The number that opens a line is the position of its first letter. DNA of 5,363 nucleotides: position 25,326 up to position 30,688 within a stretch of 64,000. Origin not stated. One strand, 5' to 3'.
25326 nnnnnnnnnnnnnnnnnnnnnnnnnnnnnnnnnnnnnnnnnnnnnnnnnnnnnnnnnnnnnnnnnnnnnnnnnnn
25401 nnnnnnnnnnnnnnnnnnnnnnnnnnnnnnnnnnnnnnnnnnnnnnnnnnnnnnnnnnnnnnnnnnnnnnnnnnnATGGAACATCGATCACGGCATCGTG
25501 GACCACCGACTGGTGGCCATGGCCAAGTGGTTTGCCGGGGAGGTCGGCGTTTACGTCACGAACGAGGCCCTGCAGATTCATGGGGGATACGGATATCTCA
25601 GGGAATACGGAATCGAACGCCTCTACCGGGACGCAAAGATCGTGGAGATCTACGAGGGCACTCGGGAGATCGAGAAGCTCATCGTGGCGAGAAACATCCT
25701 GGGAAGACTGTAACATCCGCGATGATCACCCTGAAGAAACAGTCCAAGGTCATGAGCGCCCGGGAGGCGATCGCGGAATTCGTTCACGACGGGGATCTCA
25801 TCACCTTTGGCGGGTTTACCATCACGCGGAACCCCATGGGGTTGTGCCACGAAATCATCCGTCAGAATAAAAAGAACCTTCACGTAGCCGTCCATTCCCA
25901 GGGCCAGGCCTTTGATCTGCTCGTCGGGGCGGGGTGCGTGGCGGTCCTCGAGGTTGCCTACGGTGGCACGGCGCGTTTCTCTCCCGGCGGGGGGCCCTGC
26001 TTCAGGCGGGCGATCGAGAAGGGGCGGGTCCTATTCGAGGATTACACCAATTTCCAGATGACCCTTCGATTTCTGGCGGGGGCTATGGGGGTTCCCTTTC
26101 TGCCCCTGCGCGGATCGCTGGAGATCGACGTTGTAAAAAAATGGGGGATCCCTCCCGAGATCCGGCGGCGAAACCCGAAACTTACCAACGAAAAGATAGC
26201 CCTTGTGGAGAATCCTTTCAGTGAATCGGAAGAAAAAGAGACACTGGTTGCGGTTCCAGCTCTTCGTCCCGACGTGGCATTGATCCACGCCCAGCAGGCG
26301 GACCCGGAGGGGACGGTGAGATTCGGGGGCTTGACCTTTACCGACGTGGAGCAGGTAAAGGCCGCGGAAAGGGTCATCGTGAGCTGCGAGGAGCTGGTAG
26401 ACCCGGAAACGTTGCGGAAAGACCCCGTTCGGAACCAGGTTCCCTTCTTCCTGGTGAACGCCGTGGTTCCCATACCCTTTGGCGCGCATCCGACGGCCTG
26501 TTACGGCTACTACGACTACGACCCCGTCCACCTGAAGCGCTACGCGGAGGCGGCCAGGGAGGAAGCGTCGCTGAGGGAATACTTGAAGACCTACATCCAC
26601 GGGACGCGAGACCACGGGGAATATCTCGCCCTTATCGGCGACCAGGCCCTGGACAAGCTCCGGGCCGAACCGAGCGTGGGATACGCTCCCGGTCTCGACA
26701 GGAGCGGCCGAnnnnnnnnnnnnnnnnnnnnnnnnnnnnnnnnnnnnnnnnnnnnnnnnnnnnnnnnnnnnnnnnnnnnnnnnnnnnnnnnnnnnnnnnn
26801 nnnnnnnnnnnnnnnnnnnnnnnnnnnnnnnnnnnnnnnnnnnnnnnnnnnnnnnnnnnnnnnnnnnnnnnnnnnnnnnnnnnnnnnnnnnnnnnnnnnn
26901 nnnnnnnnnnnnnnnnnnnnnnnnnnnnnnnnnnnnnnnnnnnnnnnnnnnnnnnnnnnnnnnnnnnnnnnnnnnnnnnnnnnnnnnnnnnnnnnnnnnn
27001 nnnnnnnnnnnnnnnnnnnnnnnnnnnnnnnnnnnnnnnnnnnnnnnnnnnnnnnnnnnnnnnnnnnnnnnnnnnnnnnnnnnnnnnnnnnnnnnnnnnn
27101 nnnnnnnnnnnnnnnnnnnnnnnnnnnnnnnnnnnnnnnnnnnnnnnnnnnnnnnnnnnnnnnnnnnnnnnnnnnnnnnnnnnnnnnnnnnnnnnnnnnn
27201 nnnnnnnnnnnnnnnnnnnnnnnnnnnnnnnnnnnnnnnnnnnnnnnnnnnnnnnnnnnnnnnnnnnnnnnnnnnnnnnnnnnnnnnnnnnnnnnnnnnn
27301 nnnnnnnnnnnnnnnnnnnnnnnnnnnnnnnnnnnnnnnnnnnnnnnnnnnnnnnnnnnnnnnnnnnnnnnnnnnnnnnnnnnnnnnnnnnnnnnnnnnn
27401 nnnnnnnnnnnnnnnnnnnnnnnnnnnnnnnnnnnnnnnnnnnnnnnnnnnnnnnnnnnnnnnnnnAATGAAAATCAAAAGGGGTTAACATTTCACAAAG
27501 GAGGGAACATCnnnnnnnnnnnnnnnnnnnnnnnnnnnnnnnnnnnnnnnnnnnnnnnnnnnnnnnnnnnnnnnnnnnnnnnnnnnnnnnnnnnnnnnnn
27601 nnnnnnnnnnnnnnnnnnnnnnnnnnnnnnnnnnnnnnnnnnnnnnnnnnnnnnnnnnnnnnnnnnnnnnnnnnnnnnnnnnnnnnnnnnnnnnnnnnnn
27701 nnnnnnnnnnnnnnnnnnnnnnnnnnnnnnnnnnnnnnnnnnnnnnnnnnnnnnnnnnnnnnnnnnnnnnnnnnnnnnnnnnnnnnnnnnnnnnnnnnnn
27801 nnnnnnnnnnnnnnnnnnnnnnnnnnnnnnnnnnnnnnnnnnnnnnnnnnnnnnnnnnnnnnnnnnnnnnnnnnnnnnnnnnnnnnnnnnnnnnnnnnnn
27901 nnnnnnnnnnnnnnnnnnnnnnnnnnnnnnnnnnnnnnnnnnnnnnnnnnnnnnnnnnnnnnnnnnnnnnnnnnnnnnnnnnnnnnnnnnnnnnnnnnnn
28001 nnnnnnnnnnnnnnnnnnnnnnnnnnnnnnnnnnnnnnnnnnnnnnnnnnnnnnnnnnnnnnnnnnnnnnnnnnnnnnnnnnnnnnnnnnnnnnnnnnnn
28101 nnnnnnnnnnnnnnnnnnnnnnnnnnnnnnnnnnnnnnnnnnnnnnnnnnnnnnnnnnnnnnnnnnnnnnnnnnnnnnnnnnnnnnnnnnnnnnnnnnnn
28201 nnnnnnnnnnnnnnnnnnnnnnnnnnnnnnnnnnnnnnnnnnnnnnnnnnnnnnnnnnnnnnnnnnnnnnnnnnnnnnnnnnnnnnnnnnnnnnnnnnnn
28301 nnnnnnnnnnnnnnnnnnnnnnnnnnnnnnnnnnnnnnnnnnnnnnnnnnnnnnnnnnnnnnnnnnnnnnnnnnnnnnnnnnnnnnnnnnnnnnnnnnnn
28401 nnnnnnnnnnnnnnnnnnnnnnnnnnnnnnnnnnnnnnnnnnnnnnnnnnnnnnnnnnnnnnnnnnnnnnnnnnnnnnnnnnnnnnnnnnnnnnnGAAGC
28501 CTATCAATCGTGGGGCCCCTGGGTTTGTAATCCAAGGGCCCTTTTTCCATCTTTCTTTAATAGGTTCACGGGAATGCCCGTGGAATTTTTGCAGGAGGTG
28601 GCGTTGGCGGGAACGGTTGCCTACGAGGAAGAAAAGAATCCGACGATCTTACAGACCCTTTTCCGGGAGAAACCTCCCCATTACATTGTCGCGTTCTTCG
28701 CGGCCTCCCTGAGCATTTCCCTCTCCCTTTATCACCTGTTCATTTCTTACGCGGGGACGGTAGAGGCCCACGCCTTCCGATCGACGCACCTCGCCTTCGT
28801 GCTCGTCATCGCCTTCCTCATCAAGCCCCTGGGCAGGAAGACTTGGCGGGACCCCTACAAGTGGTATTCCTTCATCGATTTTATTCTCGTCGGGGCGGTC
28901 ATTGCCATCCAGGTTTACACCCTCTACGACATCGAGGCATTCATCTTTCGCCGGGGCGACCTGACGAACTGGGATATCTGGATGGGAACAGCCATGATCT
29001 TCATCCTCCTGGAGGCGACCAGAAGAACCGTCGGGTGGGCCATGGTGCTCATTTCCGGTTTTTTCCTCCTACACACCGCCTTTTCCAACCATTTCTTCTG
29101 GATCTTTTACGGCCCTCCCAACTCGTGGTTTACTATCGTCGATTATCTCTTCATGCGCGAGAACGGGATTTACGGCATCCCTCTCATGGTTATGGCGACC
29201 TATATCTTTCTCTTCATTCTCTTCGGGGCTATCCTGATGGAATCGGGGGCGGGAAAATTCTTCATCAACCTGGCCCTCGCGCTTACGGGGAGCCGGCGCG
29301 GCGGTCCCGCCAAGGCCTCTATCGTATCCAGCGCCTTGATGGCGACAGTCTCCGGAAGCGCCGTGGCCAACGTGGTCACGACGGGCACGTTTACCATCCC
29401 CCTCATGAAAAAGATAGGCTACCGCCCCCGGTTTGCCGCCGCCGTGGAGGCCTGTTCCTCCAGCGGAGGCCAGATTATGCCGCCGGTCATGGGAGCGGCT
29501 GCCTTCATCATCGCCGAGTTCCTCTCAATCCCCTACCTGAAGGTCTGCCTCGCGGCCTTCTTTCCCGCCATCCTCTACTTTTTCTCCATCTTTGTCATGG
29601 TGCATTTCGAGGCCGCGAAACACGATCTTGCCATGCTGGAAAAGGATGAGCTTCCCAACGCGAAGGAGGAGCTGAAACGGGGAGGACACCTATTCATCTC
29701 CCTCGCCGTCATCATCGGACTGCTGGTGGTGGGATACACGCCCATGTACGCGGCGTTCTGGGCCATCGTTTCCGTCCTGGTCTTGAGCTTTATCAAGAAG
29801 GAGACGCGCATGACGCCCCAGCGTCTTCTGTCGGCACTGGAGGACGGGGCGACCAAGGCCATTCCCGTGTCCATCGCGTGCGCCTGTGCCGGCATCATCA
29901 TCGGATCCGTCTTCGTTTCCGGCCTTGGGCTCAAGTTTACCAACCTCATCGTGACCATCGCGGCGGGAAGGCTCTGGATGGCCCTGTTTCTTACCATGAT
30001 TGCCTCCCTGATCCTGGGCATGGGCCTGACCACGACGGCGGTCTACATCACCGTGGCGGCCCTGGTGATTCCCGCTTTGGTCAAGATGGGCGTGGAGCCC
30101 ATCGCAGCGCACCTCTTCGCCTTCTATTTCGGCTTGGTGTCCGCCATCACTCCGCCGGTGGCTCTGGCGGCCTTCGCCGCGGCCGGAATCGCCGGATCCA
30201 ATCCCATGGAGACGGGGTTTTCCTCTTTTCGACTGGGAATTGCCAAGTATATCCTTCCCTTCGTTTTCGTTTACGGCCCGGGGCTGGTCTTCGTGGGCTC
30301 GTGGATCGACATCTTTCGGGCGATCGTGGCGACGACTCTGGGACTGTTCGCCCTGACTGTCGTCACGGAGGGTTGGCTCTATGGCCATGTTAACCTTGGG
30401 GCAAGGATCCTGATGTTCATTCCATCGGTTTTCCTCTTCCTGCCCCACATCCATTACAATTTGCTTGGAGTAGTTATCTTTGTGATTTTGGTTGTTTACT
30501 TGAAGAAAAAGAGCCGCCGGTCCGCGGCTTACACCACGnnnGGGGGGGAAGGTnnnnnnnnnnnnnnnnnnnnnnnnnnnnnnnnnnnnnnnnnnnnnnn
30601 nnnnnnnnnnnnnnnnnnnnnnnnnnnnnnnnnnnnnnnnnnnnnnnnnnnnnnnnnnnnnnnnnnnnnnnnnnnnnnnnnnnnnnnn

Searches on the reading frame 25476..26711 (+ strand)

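Call 59: search_protein_families(library=pfam, proteins=[window:25476-26711:+], max_evalue=0.00001)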
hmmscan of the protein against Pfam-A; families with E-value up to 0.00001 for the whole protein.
window:25476-26711:+ (412 aa): 2 families
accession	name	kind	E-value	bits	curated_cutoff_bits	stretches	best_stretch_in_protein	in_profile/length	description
PF01144.29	CoA_trans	-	1.8e-28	99.9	23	1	92-331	1-215/217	Coenzyme A transferase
PF02550.21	AcetylCoA_hydro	-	1.5e-06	28.8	24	0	91-152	7-65/198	Acetyl-CoA hydrolase/transferase N-terminal domain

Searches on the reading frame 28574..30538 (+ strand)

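Call 59: search_protein_families(library=pfam, proteins=[window:28574-30538:+], max_evalue=0.00001)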
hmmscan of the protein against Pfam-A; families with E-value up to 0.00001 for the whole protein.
window:28574-30538:+ (655 aa): 1 family
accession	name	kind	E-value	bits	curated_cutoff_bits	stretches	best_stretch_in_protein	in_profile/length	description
PF06808.19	DctM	-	1.5e-99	334.1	23.8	1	141-576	2-409/413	Tripartite ATP-independent periplasmic transporter, DctM component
